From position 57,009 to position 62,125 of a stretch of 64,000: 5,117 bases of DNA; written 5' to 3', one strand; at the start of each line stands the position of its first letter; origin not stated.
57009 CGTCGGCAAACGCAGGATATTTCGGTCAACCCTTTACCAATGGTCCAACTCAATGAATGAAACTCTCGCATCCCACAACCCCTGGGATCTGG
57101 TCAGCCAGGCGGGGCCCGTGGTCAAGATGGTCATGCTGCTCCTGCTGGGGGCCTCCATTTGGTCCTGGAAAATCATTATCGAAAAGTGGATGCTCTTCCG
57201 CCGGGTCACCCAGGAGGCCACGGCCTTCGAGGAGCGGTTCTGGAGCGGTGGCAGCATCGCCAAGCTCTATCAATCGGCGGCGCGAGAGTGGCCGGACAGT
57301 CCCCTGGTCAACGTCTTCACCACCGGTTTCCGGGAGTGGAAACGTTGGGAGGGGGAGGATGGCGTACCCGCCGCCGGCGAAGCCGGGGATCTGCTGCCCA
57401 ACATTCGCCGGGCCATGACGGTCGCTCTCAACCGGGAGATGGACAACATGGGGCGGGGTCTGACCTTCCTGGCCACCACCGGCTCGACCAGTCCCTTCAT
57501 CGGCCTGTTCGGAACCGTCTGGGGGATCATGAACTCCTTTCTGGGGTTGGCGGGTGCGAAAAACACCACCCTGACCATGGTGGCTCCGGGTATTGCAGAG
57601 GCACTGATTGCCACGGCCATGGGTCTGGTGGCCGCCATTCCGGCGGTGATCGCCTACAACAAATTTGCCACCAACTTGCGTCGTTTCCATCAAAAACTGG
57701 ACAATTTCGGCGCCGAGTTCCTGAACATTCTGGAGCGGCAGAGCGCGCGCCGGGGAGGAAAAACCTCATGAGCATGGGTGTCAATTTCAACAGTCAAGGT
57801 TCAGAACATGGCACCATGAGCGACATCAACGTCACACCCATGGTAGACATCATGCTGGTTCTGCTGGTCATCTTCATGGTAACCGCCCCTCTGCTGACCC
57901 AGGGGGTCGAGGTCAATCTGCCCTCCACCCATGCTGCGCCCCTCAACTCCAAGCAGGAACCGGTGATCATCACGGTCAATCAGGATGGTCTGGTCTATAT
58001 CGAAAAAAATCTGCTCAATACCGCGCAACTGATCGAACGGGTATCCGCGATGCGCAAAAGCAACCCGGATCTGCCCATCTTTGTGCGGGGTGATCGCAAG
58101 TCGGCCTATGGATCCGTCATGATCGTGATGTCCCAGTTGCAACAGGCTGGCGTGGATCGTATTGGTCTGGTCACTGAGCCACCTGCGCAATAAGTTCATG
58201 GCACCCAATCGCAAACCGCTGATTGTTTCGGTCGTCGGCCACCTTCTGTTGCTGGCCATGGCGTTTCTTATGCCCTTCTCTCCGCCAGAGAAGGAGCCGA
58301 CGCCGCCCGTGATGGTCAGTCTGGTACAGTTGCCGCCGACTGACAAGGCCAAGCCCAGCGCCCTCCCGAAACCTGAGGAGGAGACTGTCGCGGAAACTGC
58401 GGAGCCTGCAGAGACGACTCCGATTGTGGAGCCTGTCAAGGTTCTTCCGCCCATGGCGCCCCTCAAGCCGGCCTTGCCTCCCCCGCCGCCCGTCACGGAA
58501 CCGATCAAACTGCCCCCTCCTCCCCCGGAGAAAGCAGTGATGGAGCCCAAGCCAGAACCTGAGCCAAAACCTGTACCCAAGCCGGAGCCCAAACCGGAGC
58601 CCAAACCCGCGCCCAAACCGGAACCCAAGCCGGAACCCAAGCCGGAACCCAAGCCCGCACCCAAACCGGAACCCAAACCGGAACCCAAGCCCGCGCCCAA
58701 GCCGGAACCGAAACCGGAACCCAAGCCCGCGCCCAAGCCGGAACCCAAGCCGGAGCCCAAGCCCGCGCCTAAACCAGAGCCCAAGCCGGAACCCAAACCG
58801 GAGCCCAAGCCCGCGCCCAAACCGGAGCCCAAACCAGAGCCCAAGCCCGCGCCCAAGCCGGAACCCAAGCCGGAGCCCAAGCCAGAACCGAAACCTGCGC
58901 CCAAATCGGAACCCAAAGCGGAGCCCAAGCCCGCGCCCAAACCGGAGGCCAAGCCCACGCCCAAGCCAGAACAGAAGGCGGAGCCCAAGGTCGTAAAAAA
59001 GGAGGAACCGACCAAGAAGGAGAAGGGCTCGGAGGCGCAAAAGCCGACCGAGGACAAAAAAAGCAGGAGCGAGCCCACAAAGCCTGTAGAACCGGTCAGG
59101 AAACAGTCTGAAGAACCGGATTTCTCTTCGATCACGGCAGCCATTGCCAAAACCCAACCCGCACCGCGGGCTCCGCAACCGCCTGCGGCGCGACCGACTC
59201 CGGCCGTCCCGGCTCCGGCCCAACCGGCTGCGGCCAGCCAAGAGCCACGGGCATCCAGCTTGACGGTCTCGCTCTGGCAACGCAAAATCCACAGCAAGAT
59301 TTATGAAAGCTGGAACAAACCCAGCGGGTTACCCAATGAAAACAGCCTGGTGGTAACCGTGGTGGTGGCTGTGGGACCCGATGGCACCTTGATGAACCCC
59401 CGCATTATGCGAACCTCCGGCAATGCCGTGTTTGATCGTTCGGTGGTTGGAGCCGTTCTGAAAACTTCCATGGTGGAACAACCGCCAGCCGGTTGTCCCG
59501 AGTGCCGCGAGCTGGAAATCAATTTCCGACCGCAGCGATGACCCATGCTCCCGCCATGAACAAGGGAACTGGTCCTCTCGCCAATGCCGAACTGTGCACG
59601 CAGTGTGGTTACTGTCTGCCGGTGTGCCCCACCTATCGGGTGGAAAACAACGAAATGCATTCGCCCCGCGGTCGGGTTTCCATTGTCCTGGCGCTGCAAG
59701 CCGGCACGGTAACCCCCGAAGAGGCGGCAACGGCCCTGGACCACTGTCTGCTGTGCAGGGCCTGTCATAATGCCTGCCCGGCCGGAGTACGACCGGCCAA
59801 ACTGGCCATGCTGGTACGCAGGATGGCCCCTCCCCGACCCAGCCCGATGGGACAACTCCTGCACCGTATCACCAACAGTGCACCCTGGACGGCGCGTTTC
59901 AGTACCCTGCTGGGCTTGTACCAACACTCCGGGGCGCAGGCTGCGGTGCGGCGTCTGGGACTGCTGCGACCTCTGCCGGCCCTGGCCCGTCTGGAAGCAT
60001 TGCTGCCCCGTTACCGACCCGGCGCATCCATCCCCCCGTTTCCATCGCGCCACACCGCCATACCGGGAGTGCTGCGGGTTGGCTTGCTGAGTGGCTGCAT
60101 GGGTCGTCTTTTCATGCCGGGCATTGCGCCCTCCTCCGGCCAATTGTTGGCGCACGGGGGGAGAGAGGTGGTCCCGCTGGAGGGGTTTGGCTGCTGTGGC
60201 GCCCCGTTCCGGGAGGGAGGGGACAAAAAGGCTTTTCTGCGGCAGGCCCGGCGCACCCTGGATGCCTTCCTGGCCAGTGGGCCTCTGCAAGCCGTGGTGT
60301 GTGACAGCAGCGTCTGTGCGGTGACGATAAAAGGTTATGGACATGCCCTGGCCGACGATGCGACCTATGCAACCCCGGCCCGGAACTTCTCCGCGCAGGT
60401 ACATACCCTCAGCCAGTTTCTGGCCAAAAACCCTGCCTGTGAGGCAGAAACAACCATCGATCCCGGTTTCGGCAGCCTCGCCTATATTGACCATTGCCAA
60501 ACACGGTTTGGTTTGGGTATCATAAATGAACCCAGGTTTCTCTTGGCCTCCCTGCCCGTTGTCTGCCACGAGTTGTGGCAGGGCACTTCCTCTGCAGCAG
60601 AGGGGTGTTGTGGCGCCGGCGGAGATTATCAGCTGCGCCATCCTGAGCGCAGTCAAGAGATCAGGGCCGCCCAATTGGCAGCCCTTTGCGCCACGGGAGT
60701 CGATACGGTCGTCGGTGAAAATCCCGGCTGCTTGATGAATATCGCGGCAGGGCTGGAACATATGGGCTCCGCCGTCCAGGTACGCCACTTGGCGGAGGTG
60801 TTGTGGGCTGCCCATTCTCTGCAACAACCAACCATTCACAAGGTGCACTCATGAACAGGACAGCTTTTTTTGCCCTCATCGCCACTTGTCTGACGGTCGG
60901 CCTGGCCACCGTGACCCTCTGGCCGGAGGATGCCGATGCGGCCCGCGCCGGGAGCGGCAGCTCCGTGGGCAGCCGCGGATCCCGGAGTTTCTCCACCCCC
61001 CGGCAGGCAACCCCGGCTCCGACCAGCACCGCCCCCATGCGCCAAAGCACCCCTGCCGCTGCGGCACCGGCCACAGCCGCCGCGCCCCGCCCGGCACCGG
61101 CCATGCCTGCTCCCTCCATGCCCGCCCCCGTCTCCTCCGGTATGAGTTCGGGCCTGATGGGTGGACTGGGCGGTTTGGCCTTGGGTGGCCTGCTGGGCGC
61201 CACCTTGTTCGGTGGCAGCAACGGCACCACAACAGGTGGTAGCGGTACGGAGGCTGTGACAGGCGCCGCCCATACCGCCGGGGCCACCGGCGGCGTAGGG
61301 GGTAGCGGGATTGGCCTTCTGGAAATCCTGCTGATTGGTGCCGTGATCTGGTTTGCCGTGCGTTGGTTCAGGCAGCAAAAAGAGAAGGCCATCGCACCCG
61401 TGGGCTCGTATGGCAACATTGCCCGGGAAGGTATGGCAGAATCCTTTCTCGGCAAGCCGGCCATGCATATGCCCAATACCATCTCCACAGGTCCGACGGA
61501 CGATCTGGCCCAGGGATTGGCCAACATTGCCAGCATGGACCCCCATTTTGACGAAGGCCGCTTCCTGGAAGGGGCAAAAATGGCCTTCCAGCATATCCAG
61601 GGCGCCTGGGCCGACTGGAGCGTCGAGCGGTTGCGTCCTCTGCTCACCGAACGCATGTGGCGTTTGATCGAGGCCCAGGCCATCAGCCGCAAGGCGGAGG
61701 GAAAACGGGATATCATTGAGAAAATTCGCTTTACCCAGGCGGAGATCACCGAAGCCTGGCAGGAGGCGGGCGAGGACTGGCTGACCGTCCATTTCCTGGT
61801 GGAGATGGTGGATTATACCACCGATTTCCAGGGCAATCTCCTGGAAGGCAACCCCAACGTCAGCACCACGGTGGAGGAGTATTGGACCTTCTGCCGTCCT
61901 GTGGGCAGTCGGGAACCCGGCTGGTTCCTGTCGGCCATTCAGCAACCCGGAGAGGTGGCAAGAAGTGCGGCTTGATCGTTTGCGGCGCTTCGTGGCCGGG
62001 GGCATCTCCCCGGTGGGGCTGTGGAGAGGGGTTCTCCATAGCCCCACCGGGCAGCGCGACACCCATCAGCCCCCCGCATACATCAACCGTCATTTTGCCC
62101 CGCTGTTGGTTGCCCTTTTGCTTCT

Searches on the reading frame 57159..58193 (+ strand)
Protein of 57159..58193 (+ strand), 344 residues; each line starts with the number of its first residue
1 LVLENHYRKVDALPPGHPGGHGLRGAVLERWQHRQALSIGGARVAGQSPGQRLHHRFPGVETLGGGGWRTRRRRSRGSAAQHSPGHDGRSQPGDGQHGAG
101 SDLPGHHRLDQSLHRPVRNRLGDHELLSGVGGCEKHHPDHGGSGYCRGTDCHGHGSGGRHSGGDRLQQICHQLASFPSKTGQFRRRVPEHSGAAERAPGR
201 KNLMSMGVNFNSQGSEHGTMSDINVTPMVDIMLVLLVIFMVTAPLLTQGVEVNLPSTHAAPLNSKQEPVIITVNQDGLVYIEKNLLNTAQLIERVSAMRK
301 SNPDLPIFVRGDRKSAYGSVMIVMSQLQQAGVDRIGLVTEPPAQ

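Call 17: search_protein_families(library=pfam, proteins=[window:57159-58193:+], max_evalue=0.001)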
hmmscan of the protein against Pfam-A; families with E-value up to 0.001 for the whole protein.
window:57159-58193:+ (344 aa): 1 family
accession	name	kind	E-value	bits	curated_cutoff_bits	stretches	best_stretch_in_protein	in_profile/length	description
PF02472.21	ExbD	-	9.6e-31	107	25.4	1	219-341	4-127/128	Biopolymer transport protein ExbD/TolR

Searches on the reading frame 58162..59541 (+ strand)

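Call 17: search_protein_families(library=pfam, proteins=[window:58162-59541:+], max_evalue=0.001)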
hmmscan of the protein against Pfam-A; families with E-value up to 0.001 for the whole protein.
window:58162-59541:+ (459 aa): 2 families
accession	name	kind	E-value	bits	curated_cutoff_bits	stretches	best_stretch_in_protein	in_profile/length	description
PF13103.11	TonB_2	-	2.6e-14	53.5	22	1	372-455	4-85/85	TonB C terminal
PF03544.19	TonB_C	-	4.7e-05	24.2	24.6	1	397-456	17-78/79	Gram-negative bacterial TonB protein C-terminal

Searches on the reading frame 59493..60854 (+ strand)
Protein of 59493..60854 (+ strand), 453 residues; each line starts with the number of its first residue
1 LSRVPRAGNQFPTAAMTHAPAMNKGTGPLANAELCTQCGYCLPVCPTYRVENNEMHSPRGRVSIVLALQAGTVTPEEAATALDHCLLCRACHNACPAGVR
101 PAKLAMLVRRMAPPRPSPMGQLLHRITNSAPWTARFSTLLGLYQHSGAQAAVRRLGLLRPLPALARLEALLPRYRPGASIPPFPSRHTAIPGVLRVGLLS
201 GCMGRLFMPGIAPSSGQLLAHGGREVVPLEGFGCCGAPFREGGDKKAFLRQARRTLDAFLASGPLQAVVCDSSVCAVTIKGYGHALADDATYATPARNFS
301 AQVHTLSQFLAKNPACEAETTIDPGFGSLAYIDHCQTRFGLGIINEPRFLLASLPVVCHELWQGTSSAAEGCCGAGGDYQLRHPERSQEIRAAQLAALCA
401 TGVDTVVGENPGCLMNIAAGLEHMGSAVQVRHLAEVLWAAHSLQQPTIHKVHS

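Call 17: search_protein_families(library=pfam, proteins=[window:59493-60854:+], max_evalue=0.001)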
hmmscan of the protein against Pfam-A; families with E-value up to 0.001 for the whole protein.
window:59493-60854:+ (453 aa): 13 families
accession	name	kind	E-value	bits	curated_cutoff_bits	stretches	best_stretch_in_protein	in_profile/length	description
PF02754.22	CCG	-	3.5e-17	62.7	20.6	2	364-417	32-84/85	Cysteine-rich domain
PF13183.11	Fer4_8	-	1.9e-13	51.2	27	1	32-99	2-68/68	4Fe-4S dicluster domain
PF13534.11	Fer4_17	-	1.8e-11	44.8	22.2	1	35-99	2-60/61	4Fe-4S dicluster domain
PF12838.12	Fer4_7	-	1e-08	35.9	27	1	35-99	2-52/52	4Fe-4S dicluster domain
PF13484.11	Fer4_16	-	5.4e-08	33.9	30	1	35-97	2-65/66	4Fe-4S double cluster binding domain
PF13237.11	Fer4_10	-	8.1e-08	32.5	25.5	1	30-55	4-30/53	4Fe-4S dicluster domain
PF12797.12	Fer4_2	-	1.6e-07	31.3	24.5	1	28-47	3-22/22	4Fe-4S binding domain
PF00037.32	Fer4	-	1.7e-07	31.2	21.1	1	31-47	4-20/24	4Fe-4S binding domain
PF12837.12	Fer4_6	-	7.1e-07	29.3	25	1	31-48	5-22/24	4Fe-4S binding domain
PF13187.11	Fer4_9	-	4.4e-06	27.1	27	1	35-98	2-50/52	4Fe-4S dicluster domain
PF12800.12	Fer4_4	-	0.00011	22.7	24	0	83-98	2-17/17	4Fe-4S binding domain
PF25160.1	LdpA_Fe-S-bd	-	0.00021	21.5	27.6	0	30-53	23-46/49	LdpA Fe-S cluster-binding domain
PF14697.11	Fer4_21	-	0.00029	21.3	35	0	31-47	37-53/59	4Fe-4S dicluster domain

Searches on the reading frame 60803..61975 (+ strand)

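Call 17: search_protein_families(library=pfam, proteins=[window:60803-61975:+], max_evalue=0.001)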
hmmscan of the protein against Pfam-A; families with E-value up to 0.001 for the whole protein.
window:60803-61975:+ (390 aa): 1 family
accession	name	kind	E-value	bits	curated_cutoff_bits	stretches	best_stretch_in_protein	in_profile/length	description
PF04280.21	Tim44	-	1e-38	133.1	29.6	1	236-381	2-147/147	Tim44-like domain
